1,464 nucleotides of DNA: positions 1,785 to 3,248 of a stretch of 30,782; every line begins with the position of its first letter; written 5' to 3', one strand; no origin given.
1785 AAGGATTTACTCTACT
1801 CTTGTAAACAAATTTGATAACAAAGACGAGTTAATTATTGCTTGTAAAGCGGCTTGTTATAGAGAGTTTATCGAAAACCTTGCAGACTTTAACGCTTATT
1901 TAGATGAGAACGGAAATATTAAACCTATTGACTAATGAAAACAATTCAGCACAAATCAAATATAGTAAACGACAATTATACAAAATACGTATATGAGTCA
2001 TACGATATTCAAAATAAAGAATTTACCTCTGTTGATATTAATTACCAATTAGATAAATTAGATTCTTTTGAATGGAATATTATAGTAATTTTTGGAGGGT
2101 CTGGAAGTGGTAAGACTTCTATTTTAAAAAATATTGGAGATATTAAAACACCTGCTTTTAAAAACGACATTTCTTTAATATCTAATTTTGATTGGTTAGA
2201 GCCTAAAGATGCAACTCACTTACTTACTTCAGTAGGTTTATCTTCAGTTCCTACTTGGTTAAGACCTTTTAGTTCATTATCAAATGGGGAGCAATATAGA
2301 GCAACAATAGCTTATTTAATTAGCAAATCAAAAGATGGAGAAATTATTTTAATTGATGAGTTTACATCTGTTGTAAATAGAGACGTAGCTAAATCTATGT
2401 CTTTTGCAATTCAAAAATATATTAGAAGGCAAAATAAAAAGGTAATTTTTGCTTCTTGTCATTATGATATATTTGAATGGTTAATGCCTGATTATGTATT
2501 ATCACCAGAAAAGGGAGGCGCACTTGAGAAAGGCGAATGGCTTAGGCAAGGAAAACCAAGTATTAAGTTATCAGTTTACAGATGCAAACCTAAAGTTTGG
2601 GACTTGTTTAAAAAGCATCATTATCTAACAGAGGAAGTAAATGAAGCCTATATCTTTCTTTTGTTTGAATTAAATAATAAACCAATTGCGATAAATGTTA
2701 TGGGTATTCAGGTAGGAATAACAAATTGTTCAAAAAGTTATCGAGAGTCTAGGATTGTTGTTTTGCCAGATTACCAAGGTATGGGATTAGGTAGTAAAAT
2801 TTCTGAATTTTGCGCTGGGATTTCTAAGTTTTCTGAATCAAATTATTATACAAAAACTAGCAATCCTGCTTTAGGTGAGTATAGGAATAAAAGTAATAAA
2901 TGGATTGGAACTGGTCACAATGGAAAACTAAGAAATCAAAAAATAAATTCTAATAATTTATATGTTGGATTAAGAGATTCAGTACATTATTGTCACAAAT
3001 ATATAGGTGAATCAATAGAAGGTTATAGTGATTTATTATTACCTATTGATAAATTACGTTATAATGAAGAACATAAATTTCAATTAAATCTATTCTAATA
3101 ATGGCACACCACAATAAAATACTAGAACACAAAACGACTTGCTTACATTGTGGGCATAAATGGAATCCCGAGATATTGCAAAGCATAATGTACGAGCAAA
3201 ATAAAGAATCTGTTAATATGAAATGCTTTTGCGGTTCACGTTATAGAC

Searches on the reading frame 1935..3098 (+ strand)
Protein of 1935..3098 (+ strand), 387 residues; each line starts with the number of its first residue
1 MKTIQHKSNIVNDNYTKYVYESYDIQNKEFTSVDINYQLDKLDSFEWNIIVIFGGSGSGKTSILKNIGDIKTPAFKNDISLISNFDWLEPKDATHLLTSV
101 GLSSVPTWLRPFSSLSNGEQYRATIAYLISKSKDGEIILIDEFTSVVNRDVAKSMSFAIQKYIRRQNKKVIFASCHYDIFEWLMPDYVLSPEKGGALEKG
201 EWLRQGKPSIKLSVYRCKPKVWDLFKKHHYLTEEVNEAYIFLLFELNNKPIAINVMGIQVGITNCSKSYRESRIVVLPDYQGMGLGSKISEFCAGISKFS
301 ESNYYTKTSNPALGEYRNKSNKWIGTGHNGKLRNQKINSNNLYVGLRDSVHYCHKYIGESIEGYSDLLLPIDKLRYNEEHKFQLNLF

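Call 47: search_protein_families(library=phrogs, proteins=[window:1935-3098:+], max_evalue=0.001)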
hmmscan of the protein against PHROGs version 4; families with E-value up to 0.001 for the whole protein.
window:1935-3098:+ (387 aa): 4 families
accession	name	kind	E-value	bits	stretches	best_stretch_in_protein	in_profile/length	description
phrog_11143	-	unknown function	3.7e-118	395.6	1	3-362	2-354/357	-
phrog_293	-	moron, auxiliary metabolic gene and host takeover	3.9e-17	62.6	1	42-174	158-326/1058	ABC transporter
phrog_5836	-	unknown function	4.7e-05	22.5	0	48-75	49-76/1071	-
phrog_7693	-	other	8.9e-05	23.6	1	274-324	1-51/89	acetyltransferase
